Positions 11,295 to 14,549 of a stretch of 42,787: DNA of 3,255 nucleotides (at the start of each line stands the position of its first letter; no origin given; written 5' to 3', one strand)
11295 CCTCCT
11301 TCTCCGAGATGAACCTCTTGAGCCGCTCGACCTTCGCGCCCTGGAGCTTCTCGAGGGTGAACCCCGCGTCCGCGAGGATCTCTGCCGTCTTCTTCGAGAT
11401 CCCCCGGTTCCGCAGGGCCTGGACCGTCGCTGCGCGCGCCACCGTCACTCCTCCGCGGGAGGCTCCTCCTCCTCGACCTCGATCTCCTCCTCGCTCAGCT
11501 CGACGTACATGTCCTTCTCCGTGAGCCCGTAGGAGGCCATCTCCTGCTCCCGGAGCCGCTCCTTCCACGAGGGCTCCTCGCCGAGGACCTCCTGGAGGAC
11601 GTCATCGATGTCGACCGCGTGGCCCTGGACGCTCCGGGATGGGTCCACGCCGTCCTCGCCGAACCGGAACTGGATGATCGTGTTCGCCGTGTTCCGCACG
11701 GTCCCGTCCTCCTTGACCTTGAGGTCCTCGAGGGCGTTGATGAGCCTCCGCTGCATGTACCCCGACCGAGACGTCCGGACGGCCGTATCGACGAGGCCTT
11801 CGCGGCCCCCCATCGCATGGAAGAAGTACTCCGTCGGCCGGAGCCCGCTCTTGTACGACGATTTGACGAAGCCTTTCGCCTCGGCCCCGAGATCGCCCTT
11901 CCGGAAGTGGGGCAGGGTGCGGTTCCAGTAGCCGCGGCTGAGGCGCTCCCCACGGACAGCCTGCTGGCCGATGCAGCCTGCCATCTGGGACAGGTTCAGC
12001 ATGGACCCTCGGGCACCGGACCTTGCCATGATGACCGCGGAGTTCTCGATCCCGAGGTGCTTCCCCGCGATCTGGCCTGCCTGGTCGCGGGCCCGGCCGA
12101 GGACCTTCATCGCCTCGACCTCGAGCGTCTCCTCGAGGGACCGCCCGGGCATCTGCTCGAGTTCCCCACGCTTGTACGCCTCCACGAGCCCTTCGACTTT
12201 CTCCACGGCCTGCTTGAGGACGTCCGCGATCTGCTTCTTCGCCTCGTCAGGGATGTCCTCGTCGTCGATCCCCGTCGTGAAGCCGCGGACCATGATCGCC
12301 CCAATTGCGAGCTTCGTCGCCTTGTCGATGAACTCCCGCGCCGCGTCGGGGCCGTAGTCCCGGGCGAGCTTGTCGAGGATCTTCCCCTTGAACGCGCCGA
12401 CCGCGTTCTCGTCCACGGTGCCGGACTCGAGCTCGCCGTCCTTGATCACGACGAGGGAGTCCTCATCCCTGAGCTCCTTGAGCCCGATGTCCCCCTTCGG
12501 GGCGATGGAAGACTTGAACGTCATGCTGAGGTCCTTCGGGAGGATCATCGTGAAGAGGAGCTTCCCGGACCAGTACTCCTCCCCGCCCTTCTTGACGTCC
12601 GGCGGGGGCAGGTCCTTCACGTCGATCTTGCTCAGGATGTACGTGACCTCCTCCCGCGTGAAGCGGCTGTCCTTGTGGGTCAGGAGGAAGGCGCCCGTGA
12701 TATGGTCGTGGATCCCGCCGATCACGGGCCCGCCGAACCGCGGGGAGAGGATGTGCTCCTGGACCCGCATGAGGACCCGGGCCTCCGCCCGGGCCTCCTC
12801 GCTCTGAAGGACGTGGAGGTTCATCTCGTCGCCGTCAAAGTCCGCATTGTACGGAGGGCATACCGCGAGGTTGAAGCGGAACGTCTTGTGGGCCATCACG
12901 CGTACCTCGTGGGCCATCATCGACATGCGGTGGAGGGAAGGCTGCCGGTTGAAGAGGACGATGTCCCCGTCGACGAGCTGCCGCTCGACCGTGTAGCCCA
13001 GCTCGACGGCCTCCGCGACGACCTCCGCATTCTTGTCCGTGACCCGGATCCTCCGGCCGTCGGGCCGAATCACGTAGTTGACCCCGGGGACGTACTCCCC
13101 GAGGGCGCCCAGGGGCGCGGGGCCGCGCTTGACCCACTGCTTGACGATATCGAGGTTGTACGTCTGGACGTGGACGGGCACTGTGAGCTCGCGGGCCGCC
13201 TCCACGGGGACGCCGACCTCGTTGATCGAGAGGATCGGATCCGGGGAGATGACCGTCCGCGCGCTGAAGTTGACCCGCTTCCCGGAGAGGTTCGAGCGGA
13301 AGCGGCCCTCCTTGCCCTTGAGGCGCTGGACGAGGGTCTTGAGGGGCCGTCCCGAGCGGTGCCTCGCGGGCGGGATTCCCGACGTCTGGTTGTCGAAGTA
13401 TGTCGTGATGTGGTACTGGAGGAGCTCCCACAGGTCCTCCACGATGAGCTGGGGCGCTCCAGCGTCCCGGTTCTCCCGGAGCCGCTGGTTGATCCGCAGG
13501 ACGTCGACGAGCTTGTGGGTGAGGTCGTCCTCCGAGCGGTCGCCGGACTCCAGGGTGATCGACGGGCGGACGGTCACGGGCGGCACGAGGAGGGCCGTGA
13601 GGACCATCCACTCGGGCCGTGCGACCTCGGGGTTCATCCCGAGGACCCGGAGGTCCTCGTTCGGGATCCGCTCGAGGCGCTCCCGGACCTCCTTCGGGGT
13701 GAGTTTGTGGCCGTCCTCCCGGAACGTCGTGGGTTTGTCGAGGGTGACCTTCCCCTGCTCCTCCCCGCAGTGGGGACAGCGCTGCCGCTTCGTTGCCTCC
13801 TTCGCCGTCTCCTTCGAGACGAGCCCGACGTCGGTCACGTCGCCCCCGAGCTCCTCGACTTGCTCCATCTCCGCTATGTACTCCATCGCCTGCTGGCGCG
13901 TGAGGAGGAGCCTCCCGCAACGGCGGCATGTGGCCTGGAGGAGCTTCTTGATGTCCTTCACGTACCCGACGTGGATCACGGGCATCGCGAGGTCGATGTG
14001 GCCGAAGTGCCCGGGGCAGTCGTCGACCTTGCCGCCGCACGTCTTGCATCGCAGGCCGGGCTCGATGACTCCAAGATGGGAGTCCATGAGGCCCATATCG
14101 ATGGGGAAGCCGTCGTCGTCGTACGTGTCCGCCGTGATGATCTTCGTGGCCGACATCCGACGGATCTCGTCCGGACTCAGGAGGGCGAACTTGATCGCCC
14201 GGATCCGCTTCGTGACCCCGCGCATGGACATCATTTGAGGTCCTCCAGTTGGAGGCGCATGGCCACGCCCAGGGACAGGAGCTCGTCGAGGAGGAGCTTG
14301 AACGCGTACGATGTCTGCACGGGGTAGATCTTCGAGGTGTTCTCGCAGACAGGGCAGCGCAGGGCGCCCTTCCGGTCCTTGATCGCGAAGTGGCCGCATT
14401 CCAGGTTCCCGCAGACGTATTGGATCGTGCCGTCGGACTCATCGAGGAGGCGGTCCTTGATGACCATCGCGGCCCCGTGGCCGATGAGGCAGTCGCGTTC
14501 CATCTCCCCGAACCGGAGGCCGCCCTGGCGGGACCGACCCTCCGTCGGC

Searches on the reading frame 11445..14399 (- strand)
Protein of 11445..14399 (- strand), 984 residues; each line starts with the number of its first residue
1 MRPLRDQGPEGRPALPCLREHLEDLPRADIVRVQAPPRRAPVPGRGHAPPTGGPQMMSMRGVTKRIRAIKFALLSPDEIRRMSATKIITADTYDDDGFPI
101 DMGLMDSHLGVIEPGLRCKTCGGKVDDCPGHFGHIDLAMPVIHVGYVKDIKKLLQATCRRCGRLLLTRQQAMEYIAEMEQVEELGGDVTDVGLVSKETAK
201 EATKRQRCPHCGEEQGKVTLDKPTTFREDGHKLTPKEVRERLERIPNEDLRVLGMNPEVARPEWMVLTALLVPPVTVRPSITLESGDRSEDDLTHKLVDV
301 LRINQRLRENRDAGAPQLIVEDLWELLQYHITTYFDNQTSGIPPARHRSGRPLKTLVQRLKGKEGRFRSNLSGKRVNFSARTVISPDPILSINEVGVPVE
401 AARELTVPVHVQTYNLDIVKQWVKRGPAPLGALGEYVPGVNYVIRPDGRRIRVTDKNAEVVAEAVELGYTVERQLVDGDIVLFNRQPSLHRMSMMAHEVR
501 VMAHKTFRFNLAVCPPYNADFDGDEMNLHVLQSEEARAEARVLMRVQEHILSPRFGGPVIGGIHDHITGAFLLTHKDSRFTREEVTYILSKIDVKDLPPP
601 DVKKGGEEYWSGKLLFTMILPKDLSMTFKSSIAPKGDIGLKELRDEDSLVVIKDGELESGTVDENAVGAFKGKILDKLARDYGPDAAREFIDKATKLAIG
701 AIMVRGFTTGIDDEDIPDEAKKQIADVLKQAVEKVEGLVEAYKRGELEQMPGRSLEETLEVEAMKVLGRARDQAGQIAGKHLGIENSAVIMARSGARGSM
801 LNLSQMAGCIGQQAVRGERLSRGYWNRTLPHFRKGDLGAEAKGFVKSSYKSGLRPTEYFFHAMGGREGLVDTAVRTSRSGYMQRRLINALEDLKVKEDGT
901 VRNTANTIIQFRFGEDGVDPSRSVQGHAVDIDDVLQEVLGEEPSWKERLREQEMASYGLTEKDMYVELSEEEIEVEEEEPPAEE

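Call 7: search_protein_families(library=pfam, proteins=[window:11445-14399:-])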
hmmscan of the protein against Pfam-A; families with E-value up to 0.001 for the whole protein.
window:11445-14399:- (984 aa): 5 families
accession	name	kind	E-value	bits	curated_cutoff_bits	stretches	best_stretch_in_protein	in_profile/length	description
PF04997.17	RNA_pol_Rpb1_1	-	2e-96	323.5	39.7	1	64-371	2-312/312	RNA polymerase Rpb1, domain 1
PF00623.25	RNA_pol_Rpb1_2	-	1.7e-63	214.2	25.3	1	373-546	1-166/166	RNA polymerase Rpb1, domain 2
PF04983.23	RNA_pol_Rpb1_3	-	1.4e-39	136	28.9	1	549-713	1-161/162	RNA polymerase Rpb1, domain 3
PF05000.22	RNA_pol_Rpb1_4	-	1.9e-32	111.8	24.8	1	740-845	2-107/107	RNA polymerase Rpb1, domain 4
PF04998.22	RNA_pol_Rpb1_5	-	4e-28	99.1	28.5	1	852-917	1-66/267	RNA polymerase Rpb1, domain 5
